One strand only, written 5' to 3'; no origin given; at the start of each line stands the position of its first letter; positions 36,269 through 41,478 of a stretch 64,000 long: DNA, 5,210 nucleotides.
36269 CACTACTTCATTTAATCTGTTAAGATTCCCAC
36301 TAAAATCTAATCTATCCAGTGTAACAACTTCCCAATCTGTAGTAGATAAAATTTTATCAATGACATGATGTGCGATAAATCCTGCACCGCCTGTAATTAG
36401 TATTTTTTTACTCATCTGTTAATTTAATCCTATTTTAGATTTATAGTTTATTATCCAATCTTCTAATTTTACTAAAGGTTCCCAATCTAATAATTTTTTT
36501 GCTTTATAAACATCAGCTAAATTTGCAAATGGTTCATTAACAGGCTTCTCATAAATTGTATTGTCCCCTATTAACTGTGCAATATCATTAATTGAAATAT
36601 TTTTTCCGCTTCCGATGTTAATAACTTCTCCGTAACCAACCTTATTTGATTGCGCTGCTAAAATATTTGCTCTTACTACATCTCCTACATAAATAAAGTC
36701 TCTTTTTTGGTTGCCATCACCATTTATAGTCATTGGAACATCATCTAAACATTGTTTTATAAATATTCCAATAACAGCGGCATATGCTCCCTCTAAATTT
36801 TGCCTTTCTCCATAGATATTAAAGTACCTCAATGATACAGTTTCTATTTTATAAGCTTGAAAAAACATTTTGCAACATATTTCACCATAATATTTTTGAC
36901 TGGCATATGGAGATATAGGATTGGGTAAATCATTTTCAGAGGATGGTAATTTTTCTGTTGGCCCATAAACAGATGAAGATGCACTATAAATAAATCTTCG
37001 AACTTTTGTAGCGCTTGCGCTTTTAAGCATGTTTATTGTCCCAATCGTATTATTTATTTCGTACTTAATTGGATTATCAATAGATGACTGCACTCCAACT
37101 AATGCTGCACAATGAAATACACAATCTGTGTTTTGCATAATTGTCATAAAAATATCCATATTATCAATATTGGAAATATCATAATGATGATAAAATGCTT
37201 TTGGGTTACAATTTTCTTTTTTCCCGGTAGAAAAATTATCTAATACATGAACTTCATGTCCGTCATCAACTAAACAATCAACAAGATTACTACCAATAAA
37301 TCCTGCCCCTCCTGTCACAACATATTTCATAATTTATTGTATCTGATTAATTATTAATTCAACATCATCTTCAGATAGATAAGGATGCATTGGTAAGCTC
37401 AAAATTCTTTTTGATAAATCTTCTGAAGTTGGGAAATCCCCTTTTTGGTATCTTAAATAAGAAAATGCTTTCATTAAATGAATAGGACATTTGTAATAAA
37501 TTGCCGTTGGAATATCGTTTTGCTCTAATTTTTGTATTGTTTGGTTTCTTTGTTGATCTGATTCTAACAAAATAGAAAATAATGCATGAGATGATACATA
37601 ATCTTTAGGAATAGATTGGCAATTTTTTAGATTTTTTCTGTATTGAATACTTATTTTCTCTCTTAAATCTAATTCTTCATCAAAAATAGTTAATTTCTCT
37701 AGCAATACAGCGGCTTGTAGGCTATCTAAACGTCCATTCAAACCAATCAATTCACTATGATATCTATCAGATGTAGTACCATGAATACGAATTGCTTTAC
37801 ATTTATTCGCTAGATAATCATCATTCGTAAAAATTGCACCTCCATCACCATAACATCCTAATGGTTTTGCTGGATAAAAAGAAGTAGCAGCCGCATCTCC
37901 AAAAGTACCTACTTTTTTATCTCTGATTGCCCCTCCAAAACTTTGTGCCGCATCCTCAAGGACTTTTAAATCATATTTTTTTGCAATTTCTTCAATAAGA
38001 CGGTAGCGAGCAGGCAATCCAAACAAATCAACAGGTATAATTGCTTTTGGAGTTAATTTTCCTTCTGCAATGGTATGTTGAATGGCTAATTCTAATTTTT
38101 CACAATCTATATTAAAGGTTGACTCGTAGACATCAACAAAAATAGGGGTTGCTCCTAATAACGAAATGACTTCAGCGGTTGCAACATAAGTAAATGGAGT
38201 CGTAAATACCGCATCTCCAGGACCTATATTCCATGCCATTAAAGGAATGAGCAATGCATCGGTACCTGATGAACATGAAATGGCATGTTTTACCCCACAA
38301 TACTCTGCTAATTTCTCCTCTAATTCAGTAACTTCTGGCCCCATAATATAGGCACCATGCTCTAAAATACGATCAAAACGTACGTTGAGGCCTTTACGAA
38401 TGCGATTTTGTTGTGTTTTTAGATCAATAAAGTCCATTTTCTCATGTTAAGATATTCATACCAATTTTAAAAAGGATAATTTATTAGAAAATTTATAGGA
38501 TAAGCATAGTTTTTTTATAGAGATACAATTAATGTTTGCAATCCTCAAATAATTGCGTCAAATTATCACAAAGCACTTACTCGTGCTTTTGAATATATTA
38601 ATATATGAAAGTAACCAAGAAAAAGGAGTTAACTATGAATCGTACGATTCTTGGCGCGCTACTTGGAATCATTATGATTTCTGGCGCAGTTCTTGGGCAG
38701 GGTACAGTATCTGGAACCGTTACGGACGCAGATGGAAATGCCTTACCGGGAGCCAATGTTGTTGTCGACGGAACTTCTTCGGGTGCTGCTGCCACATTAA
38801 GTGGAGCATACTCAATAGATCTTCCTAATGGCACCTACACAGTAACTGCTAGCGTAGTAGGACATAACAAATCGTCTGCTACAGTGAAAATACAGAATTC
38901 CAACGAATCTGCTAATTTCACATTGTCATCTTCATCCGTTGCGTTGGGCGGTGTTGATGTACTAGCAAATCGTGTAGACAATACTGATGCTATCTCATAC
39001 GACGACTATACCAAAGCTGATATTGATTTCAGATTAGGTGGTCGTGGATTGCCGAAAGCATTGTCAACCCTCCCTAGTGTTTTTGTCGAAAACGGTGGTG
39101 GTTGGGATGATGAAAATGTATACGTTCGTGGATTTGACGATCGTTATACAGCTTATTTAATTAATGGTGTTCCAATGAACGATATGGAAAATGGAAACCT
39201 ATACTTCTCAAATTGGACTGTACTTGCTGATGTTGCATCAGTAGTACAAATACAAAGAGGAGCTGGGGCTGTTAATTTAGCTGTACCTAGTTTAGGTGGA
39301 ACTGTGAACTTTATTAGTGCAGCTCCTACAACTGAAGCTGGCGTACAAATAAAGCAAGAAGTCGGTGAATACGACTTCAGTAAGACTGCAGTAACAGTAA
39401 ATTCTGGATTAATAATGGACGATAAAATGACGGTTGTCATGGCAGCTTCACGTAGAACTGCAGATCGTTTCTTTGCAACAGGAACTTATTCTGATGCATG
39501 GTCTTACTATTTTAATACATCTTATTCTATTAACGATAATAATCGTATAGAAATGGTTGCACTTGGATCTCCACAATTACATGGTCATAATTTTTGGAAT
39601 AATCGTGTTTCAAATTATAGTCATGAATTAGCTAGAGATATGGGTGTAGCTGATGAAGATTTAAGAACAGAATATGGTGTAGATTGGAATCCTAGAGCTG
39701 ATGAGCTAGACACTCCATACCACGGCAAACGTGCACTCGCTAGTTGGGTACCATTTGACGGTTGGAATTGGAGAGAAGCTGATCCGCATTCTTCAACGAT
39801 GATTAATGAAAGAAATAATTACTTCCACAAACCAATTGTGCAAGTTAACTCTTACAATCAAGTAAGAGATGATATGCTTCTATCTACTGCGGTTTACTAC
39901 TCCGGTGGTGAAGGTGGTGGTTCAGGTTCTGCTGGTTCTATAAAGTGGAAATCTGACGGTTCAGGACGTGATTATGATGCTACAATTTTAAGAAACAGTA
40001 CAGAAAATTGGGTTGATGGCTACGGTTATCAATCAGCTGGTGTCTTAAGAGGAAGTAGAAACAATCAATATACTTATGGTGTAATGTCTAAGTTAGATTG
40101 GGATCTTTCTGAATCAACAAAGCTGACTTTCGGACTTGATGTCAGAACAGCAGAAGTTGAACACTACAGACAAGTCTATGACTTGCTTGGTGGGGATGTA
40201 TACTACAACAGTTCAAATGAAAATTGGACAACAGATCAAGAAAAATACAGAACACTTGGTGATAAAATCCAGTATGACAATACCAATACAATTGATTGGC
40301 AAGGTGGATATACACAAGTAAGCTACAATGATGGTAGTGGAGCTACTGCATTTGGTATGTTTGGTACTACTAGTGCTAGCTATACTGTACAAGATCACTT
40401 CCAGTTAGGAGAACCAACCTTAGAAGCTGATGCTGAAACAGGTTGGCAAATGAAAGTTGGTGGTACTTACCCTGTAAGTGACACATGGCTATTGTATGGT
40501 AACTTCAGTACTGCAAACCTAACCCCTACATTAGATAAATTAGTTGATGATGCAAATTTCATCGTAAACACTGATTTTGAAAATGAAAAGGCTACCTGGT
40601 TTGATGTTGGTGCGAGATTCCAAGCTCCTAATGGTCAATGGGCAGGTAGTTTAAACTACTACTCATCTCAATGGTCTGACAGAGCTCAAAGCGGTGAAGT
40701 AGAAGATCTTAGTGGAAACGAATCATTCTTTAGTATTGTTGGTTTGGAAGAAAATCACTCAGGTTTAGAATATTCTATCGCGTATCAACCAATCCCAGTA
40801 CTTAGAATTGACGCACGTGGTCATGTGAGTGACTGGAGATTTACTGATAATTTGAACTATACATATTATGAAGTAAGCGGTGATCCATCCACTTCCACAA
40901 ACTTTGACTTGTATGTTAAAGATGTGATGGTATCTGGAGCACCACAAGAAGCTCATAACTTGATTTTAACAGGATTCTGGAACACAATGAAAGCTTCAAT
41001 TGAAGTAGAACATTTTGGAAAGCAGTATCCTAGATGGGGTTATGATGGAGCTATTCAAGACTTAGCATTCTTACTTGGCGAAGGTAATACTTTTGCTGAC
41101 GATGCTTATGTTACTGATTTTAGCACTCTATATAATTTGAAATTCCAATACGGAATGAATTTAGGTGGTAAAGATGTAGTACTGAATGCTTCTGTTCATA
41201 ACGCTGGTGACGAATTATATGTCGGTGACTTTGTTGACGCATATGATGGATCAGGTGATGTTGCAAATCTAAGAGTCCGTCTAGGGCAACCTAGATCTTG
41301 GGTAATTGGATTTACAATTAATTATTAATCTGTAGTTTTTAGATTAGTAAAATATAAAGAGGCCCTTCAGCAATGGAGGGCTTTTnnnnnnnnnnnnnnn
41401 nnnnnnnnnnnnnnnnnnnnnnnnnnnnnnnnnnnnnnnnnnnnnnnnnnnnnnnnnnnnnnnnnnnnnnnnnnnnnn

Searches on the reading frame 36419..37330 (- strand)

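Call 8: search_protein_families(library=pfam, proteins=[window:36419-37330:-], max_evalue=0.001)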
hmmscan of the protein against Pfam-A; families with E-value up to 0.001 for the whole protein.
window:36419-37330:- (303 aa): 8 families
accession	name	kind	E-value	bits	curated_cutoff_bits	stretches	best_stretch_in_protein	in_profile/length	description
PF01370.27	Epimerase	-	6.4e-62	209.5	20.9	1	4-240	2-240/240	NAD dependent epimerase/dehydratase family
PF16363.11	GDP_Man_Dehyd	-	1.3e-49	169.9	27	1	5-293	2-329/332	GDP-mannose 4,6 dehydratase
PF01073.25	3Beta_HSD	-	2.8e-26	92.6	22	1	4-227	1-230/280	3-beta hydroxysteroid dehydrogenase/isomerase family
PF02719.21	Polysacc_synt_2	-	6.5e-13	49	20.2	1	4-254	2-243/293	Polysaccharide biosynthesis protein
PF04321.23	RmlD_sub_bind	-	1.3e-10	41.3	27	1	1-177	1-156/287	RmlD substrate binding domain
PF07993.18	NAD_binding_4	-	2.2e-09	37.3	20.1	1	61-131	82-149/258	Male sterility protein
PF13460.12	NAD_binding_10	-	2e-05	25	27.2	1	7-143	1-121/184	NAD(P)H-binding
PF02404.20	SCF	-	0.00063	19.7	21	1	14-83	109-177/275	Stem cell factor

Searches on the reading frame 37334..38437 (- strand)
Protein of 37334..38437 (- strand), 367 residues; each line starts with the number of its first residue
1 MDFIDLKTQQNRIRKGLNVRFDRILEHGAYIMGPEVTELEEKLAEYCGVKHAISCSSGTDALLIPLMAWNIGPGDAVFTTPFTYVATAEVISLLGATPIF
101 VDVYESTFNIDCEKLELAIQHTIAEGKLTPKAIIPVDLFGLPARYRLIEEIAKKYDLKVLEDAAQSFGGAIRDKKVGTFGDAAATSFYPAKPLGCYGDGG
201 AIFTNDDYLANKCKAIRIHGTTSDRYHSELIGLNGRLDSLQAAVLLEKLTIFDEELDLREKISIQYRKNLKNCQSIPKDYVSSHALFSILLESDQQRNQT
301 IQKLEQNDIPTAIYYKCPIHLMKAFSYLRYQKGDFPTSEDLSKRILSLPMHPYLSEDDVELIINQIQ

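Call 8: search_protein_families(library=pfam, proteins=[window:37334-38437:-], max_evalue=0.001)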
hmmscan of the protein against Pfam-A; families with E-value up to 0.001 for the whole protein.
window:37334-38437:- (367 aa): 3 families
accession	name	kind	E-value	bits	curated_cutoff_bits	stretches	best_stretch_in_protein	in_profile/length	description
PF01041.23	DegT_DnrJ_EryC1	-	3e-105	352.8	19.8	1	18-366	8-359/360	DegT/DnrJ/EryC1/StrS aminotransferase family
PF00155.27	Aminotran_1_2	-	3.1e-08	33.7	19.7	1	36-121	44-139/361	Aminotransferase class I and II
PF01212.27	Beta_elim_lyase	-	8.8e-06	25.7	27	1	26-215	24-222/288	Beta-eliminating lyase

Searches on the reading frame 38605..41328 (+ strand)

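Call 8: search_protein_families(library=pfam, proteins=[window:38605-41328:+], max_evalue=0.001)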
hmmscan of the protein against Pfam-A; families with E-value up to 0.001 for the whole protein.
window:38605-41328:+ (907 aa): 4 families
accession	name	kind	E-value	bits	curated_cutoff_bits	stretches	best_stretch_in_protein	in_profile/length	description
PF13715.12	CarbopepD_reg_2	-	5.9e-17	61.9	32.2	1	35-117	1-86/88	CarboxypepD_reg-like domain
PF13620.12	CarboxypepD_reg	-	7.9e-14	52.2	32.3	1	34-107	1-81/82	Carboxypeptidase regulatory-like domain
PF07715.20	Plug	-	1.8e-11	44.9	23.9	1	132-232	9-106/107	TonB-dependent Receptor Plug Domain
PF02369.22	Big_1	-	0.0001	22.8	34.9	1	34-104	20-89/93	Bacterial Ig-like domain (group 1)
